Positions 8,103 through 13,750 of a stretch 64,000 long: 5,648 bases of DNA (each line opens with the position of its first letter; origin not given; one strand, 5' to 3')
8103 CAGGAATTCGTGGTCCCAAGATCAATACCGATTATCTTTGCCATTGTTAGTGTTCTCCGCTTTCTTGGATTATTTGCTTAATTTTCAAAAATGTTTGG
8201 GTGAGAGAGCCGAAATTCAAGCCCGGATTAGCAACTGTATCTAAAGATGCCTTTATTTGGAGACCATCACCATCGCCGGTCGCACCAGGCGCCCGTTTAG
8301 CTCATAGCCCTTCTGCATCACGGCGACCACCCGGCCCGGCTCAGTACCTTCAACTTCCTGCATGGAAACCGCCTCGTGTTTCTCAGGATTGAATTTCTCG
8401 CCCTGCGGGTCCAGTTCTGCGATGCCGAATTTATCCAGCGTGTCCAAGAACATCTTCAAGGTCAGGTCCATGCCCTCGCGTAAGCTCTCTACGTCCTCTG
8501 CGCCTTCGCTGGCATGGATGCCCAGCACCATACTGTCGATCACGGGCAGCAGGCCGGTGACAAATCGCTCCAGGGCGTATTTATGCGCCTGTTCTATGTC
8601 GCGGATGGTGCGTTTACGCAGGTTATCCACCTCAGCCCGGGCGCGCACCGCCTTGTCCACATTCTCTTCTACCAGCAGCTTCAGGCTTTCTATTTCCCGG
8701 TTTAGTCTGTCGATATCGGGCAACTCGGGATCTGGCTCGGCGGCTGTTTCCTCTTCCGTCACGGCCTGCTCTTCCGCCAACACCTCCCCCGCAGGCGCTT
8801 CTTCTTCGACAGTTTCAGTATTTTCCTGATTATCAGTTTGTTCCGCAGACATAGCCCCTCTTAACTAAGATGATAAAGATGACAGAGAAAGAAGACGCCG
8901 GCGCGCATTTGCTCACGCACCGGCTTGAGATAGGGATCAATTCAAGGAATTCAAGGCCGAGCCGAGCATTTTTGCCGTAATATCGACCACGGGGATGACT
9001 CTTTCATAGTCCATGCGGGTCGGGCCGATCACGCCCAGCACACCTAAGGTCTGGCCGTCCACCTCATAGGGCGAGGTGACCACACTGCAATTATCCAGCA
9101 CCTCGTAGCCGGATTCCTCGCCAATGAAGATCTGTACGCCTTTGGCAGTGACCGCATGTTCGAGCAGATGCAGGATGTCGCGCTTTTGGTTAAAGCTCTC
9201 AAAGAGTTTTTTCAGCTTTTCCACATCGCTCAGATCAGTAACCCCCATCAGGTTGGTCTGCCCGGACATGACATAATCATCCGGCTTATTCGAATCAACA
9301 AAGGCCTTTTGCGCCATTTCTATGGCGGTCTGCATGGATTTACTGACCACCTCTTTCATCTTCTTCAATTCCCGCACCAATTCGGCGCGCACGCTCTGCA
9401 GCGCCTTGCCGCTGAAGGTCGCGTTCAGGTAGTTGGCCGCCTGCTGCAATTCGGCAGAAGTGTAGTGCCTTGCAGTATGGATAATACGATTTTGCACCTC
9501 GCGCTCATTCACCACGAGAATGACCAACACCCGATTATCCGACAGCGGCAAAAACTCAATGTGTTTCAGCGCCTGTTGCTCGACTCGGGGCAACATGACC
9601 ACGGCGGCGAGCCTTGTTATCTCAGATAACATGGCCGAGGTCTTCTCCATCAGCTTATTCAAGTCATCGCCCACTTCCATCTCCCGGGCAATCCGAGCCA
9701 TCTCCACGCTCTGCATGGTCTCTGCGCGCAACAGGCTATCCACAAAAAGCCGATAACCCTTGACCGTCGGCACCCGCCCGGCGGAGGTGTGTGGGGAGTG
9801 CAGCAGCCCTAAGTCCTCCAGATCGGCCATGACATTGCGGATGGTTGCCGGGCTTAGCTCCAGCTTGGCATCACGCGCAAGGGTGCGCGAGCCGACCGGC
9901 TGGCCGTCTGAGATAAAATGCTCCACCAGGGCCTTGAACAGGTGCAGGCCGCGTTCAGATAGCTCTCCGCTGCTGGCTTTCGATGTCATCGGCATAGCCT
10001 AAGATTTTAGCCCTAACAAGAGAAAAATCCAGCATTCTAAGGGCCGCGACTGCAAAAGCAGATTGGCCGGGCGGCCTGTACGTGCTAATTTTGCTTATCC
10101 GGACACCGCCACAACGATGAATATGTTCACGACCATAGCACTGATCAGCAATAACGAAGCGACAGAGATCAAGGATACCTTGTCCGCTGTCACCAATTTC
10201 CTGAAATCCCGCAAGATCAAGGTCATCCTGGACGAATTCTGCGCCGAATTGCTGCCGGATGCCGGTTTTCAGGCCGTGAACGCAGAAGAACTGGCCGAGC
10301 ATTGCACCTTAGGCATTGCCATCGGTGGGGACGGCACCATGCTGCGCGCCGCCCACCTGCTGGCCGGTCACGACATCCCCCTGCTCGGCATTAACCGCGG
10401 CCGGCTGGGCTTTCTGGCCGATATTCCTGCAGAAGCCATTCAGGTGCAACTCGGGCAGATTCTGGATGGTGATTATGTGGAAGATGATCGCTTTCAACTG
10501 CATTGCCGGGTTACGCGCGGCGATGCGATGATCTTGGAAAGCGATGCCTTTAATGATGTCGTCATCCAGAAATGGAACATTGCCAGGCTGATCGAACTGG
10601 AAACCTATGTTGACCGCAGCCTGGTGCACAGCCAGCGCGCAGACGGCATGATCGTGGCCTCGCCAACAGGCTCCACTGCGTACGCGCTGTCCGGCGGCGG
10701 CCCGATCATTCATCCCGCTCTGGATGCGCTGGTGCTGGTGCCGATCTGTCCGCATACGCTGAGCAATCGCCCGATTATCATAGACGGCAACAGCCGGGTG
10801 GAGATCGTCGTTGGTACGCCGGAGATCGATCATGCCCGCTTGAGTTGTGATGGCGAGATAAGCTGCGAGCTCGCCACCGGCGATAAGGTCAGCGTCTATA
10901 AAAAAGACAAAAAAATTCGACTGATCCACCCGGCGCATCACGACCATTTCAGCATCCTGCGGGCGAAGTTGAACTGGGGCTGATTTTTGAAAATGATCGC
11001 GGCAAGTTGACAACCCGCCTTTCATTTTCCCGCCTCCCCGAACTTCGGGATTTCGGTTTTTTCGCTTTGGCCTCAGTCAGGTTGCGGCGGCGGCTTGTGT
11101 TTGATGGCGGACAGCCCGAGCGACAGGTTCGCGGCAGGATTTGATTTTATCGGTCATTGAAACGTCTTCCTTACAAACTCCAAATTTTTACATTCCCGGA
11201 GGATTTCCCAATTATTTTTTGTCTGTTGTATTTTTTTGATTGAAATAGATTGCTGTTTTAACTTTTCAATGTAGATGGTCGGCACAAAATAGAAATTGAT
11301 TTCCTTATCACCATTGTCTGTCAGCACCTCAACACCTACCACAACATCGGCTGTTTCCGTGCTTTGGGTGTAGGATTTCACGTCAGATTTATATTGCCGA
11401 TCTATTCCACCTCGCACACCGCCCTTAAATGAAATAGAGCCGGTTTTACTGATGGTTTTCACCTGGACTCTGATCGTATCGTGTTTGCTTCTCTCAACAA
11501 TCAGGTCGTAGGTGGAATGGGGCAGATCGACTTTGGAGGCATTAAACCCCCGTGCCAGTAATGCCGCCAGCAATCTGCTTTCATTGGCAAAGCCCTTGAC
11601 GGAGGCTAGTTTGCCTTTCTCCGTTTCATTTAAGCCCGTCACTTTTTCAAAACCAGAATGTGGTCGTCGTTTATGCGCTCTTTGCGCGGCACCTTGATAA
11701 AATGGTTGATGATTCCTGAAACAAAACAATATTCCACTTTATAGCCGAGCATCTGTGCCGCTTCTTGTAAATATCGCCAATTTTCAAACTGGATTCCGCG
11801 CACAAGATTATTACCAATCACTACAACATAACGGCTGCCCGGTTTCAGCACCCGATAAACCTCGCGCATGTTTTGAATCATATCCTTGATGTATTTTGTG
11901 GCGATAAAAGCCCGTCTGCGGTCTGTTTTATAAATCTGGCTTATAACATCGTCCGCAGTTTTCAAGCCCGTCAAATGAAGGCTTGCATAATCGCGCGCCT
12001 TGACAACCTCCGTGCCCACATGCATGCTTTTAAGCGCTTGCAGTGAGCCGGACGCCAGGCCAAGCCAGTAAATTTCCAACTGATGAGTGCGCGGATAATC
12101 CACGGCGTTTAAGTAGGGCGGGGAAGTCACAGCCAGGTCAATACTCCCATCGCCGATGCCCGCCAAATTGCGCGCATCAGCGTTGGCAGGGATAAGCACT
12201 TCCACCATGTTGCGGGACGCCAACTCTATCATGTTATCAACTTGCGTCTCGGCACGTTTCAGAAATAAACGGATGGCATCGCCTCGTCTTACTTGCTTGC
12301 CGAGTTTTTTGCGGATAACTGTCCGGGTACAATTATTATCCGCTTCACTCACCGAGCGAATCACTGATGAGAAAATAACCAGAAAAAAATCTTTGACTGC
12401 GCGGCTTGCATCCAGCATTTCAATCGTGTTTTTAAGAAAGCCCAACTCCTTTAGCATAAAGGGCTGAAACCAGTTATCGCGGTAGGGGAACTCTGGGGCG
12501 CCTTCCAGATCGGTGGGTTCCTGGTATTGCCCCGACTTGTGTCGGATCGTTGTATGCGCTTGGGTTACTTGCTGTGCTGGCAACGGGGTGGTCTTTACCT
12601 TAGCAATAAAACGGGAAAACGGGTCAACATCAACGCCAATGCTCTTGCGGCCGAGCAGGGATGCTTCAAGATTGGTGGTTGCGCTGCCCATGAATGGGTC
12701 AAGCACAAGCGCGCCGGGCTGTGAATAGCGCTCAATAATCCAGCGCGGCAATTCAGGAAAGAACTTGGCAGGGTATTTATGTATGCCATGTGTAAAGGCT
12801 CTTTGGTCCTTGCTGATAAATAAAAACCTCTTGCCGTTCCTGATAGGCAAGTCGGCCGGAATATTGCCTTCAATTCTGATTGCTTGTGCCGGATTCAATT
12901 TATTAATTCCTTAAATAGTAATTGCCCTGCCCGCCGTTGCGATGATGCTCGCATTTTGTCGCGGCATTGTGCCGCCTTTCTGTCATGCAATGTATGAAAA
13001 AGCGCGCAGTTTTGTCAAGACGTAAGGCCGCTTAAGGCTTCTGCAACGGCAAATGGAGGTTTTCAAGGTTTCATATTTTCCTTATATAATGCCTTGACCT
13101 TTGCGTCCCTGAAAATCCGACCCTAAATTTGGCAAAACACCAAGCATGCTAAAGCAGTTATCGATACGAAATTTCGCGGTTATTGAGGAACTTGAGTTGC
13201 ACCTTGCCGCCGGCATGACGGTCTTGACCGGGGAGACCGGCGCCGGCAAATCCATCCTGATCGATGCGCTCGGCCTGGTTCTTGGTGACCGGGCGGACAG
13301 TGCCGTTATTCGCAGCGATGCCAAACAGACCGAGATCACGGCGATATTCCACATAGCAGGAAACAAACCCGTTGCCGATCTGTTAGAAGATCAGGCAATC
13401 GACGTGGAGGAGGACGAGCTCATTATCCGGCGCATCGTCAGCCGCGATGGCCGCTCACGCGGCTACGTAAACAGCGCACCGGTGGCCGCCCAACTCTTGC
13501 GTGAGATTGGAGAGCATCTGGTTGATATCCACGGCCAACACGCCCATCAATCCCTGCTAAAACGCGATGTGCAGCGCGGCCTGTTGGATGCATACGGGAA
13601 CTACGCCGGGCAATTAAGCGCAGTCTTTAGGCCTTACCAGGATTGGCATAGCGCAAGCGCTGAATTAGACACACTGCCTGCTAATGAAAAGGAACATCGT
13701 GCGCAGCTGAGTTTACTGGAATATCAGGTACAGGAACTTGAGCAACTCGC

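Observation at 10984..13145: AT-rich type II R-M-like cassette inserted at the conserved nadK-recN junction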

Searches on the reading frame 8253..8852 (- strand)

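Call 51: search_protein_families(library=pfam, proteins=[window:8253-8852:-], max_evalue=0.00001)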
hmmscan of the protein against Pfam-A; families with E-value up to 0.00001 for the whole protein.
window:8253-8852:- (199 aa): 1 family
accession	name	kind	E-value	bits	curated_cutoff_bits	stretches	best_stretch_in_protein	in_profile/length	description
PF01025.24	GrpE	-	6.7e-50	169.4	25.8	1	43-199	9-165/165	GrpE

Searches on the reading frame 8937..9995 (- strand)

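Call 51: search_protein_families(library=pfam, proteins=[window:8937-9995:-], max_evalue=0.00001)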
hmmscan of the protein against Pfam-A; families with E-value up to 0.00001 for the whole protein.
window:8937-9995:- (352 aa): 1 family
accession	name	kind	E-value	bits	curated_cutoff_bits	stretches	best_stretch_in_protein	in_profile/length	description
PF01628.27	HrcA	-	2.9e-67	227.2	22.2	1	114-334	2-215/215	HrcA protein C terminal domain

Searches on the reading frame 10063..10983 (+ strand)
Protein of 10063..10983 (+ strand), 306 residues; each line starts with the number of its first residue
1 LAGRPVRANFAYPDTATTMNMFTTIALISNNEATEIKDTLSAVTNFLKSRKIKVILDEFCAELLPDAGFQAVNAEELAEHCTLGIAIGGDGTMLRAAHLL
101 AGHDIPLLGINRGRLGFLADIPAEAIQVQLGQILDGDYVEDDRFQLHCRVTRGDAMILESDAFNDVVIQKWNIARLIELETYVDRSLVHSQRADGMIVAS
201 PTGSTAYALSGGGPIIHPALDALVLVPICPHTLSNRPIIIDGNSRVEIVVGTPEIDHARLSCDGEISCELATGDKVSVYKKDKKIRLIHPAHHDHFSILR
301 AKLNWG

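Call 51: search_protein_families(library=pfam, proteins=[window:10063-10983:+], max_evalue=0.00001)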
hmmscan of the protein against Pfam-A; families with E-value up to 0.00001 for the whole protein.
window:10063-10983:+ (306 aa): 2 families
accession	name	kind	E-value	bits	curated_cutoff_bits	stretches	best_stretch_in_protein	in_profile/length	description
PF20143.4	NAD_kinase_C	-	1.9e-35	121.8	23.7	1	164-289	2-125/126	ATP-NAD kinase C-terminal domain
PF01513.26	NAD_kinase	-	2.4e-19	70.3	25.5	1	25-138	1-130/130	ATP-NAD kinase N-terminal domain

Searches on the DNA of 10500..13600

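Call 100: search_rna_families(source=window, start=10500, end=13600, threshold=evalue, max_evalue=1)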
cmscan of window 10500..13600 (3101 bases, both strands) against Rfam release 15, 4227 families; matches with E-value up to 1: 1.
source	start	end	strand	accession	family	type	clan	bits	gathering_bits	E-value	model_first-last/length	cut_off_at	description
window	12439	12465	-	RF00612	SNORD75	Gene; snRNA; snoRNA; CD-box;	-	16.8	50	0.98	1-62/62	no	Small nucleolar RNA SNORD75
